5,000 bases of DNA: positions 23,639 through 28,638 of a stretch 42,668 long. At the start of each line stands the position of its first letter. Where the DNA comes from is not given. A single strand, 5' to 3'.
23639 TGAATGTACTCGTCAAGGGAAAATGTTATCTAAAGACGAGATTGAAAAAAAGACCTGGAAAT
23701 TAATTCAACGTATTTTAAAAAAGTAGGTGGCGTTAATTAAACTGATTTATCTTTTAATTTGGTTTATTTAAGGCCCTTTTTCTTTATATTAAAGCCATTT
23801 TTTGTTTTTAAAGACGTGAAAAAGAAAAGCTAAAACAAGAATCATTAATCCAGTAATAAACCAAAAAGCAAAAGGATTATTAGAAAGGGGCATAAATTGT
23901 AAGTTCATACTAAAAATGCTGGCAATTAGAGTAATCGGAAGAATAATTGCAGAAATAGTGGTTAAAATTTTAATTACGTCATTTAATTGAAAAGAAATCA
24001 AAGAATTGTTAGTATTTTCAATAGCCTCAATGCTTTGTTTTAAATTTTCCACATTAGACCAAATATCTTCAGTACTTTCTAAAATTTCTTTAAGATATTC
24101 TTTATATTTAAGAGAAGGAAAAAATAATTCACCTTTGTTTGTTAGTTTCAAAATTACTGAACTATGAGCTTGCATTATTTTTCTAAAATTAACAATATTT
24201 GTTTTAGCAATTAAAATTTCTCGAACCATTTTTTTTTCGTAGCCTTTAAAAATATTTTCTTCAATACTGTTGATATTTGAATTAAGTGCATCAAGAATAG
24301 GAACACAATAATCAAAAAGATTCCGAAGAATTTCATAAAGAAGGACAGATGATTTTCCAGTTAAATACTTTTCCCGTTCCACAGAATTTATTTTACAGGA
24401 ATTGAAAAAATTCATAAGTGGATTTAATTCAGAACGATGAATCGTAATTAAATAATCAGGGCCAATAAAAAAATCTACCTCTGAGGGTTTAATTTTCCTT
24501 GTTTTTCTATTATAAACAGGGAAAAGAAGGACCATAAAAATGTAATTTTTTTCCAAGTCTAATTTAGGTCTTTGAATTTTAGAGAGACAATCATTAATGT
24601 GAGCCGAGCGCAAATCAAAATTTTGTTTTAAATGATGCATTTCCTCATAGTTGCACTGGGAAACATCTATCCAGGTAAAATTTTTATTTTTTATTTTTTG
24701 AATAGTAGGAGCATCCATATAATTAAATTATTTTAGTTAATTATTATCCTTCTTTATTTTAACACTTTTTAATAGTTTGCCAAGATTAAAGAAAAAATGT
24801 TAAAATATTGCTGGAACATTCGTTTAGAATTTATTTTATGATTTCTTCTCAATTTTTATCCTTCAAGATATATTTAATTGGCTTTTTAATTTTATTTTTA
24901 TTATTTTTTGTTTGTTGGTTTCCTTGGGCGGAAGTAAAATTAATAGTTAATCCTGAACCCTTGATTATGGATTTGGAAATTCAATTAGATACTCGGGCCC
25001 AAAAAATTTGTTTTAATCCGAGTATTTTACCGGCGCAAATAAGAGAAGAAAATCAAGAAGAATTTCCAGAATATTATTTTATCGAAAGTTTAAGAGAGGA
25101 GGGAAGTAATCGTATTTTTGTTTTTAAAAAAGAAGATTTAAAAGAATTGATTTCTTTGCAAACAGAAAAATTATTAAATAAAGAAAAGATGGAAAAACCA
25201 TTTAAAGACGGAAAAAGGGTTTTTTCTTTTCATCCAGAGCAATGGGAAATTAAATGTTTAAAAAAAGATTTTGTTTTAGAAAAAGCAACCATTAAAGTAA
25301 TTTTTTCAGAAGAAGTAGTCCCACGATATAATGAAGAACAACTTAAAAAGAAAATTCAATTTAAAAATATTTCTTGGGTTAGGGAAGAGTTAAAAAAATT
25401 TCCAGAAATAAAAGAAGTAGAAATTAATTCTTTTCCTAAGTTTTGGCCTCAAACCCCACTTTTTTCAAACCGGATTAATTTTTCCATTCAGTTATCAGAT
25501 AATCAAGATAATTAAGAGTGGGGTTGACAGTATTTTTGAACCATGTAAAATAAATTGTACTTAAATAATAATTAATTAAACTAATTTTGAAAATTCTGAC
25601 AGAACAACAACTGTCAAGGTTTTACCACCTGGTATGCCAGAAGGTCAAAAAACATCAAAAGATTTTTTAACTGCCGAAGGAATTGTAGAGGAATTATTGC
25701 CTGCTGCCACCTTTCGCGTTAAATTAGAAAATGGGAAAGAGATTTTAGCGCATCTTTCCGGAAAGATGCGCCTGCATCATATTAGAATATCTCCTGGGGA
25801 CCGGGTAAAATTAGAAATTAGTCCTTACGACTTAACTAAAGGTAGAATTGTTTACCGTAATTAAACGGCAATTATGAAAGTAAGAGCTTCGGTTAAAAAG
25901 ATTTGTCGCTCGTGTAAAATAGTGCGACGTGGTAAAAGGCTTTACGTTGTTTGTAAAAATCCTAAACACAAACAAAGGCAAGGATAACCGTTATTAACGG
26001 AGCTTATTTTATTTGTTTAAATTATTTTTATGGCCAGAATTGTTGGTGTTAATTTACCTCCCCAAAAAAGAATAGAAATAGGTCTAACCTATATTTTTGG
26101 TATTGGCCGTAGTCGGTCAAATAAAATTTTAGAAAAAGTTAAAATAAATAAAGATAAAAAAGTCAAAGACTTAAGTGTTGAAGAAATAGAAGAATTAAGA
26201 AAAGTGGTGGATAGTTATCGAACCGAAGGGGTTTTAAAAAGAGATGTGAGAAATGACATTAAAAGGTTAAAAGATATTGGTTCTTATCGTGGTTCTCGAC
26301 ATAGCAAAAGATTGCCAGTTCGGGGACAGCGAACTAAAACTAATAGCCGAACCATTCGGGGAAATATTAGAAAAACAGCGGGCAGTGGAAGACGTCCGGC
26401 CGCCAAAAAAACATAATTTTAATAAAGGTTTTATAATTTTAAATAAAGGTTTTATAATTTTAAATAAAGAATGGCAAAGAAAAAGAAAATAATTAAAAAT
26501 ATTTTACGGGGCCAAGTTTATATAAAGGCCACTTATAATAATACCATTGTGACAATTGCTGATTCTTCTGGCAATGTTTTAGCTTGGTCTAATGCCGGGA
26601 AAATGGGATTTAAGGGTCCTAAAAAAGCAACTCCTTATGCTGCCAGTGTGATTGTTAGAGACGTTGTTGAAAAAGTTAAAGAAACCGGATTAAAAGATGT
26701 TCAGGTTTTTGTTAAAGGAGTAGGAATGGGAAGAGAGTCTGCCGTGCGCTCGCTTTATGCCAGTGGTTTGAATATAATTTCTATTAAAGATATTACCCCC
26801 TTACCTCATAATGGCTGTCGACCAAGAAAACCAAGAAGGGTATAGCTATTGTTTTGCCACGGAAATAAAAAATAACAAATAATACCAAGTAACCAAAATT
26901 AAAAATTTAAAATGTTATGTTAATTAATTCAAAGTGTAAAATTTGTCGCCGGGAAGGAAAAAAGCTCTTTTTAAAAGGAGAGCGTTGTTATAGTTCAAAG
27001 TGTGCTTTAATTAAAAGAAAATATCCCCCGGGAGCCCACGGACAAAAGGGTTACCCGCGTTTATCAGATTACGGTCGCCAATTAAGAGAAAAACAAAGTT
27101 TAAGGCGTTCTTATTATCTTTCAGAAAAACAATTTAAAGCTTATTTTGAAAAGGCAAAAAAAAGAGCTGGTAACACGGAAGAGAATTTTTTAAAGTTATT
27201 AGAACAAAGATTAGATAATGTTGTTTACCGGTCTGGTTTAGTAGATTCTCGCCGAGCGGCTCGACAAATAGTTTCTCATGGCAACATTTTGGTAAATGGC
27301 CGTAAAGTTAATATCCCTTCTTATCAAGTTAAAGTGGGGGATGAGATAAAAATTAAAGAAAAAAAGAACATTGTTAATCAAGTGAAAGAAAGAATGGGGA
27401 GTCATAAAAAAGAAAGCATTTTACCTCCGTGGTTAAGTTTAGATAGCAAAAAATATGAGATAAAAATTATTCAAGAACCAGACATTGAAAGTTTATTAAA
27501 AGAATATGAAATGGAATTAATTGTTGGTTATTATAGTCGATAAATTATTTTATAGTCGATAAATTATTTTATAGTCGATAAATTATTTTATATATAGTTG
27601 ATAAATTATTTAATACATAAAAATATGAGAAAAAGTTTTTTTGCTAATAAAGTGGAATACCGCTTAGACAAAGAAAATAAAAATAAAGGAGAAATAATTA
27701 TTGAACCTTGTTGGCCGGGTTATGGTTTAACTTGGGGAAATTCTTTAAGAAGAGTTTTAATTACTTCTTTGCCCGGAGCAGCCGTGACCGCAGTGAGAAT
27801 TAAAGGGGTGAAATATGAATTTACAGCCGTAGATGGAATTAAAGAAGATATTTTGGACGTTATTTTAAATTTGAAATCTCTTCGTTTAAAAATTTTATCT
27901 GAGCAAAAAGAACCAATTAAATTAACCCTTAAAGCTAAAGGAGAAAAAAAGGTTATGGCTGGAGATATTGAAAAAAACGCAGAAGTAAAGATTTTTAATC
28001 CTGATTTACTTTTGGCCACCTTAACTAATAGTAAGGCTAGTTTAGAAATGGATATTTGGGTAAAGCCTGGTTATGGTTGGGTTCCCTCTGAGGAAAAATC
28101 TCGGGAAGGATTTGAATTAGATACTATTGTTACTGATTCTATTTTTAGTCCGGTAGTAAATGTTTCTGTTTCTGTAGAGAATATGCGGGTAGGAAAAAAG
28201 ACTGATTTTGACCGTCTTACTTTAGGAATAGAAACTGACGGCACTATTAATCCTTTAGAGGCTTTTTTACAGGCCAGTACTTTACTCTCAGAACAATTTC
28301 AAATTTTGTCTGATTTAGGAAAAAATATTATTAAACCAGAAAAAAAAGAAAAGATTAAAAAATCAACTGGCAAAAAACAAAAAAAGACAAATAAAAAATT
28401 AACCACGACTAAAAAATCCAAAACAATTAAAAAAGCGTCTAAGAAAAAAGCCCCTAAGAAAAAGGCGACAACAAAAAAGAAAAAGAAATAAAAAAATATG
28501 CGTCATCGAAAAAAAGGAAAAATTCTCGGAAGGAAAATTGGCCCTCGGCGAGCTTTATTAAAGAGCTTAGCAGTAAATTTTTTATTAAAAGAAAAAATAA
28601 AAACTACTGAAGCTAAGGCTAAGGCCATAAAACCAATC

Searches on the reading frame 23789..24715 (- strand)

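Call 66: search_protein_families(library=pfam, proteins=[window:23789-24715:-], max_evalue=0.001)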
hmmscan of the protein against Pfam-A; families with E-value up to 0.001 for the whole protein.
window:23789-24715:- (308 aa): 1 family
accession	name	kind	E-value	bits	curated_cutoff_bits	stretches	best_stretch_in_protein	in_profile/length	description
PF01544.23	CorA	-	6e-58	196.9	27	1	11-303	2-291/292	CorA-like Mg2+ transporter protein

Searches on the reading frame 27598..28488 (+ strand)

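Call 66: search_protein_families(library=pfam, proteins=[window:27598-28488:+], max_evalue=0.001)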
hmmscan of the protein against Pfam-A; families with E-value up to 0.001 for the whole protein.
window:27598-28488:+ (297 aa): 2 families
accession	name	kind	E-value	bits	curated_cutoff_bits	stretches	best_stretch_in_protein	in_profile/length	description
PF01000.31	RNA_pol_A_bac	-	2.9e-27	95.7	33.9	1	66-184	1-119/119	RNA polymerase Rpb3/RpoA insert domain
PF01193.29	RNA_pol_L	-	4.4e-19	68.4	24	1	36-234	1-74/74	RNA polymerase Rpb3/Rpb11 dimerisation domain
